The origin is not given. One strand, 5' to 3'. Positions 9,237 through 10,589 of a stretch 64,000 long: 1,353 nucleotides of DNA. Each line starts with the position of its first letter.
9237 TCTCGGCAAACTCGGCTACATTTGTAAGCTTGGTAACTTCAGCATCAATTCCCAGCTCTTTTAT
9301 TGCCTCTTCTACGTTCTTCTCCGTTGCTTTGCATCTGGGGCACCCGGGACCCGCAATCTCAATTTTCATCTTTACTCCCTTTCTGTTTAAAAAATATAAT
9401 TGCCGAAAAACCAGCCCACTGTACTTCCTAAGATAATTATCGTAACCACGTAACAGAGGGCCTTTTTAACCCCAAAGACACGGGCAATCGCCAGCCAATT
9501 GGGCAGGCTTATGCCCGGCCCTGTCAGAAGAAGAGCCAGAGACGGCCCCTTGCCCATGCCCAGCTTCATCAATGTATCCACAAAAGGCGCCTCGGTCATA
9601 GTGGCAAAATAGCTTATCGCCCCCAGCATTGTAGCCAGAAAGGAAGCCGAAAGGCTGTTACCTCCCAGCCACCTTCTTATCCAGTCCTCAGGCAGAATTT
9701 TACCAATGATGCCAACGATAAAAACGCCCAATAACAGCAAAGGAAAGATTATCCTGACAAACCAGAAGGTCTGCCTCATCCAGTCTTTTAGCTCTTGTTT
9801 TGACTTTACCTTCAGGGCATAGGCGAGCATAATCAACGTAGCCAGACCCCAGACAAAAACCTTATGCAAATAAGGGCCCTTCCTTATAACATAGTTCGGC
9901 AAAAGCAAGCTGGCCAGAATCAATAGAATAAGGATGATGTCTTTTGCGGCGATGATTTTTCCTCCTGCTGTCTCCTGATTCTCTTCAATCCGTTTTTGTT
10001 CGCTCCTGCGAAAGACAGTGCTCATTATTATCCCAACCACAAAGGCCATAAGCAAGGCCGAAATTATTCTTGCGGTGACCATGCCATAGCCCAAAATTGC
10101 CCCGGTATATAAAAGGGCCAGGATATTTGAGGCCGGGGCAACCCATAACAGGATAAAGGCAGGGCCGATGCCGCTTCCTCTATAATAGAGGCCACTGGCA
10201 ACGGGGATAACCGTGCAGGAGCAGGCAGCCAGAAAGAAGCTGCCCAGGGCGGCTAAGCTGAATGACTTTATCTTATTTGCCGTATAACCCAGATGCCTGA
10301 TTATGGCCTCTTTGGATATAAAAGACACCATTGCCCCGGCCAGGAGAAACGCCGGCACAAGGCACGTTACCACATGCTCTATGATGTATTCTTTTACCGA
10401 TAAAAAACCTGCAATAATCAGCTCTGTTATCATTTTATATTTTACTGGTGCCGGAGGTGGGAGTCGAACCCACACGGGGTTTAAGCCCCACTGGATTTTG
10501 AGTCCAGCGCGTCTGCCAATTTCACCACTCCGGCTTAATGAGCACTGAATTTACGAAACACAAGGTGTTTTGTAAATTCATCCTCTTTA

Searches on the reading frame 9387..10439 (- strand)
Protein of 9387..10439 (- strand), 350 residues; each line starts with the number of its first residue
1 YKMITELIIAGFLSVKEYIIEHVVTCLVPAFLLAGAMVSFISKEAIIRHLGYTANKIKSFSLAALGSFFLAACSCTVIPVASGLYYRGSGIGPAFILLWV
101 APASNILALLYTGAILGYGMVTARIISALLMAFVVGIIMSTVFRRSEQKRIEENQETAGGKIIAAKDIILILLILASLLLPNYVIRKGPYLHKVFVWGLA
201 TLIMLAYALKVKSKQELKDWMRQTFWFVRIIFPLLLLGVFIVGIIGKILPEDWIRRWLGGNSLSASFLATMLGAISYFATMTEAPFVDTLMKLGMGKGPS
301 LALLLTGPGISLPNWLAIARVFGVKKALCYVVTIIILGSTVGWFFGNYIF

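Call 28: search_protein_families(library=pfam, proteins=[window:9387-10439:-], max_evalue=0.001)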
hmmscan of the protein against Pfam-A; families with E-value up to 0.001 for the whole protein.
window:9387-10439:- (350 aa): 1 family
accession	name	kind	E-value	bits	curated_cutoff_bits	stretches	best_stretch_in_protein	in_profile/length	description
PF03773.19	ArsP_1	-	1.5e-74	251.3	32.3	1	10-338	3-285/294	Predicted permease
